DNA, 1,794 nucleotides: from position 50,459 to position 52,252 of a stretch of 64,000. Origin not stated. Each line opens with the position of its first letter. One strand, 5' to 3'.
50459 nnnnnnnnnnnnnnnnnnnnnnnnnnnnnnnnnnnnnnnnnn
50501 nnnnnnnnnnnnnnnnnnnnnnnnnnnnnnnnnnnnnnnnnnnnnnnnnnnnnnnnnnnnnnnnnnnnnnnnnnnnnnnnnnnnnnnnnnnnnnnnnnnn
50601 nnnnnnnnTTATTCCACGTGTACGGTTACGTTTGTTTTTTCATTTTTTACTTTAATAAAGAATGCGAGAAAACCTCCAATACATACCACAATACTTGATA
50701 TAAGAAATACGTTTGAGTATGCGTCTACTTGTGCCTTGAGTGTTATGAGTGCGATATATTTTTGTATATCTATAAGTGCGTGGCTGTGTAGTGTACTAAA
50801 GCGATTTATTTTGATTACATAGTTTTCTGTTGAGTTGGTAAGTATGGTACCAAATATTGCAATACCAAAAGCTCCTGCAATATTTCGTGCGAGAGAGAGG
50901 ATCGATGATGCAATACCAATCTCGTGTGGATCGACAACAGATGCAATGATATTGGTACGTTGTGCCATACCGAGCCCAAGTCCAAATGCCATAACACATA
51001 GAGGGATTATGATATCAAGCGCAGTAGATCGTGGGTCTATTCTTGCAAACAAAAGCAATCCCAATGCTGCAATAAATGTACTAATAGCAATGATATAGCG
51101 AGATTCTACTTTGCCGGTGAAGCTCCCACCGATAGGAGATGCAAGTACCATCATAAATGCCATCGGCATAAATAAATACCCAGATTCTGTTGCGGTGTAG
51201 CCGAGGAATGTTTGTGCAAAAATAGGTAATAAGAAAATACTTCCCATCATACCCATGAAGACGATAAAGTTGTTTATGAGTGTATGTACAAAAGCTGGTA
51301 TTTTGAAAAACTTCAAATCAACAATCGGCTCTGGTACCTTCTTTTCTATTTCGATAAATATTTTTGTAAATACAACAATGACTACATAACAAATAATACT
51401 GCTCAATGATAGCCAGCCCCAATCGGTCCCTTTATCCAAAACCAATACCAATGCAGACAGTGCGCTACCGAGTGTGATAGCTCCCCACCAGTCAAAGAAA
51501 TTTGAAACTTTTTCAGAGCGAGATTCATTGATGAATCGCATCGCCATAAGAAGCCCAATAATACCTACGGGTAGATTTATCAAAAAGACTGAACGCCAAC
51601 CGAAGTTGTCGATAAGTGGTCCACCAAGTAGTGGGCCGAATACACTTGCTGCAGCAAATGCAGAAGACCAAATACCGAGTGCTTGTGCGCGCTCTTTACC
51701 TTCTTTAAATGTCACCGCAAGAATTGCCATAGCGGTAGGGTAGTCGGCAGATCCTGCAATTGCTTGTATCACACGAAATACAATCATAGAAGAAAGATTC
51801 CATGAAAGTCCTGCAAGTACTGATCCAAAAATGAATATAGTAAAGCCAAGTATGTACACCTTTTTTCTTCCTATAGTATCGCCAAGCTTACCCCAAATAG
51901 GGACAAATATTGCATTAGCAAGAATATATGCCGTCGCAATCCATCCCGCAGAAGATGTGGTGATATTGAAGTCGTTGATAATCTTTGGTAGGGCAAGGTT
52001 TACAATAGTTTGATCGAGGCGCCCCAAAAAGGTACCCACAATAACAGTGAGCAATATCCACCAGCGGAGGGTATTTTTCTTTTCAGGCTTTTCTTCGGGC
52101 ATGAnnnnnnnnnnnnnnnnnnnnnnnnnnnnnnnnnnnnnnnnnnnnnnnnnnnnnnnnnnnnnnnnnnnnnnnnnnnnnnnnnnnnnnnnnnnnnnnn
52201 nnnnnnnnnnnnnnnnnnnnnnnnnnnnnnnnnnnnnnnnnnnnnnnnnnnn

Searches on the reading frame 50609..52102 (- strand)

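Call 6: search_protein_families(library=pfam, proteins=[window:50609-52102:-], max_evalue=0.001)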
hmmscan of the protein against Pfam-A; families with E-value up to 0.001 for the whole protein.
window:50609-52102:- (497 aa): 3 families
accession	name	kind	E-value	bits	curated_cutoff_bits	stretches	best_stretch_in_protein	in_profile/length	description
PF07690.21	MFS_1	-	1.2e-60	205.8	33.4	1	21-413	2-346/347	Major Facilitator Superfamily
PF13347.12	MFS_2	-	1.2e-08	34.4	27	1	38-169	247-386/427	MFS/sugar transport protein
PF00083.30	Sugar_tr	-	4.5e-05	23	22.3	1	48-116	44-115/452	Sugar (and other) transporter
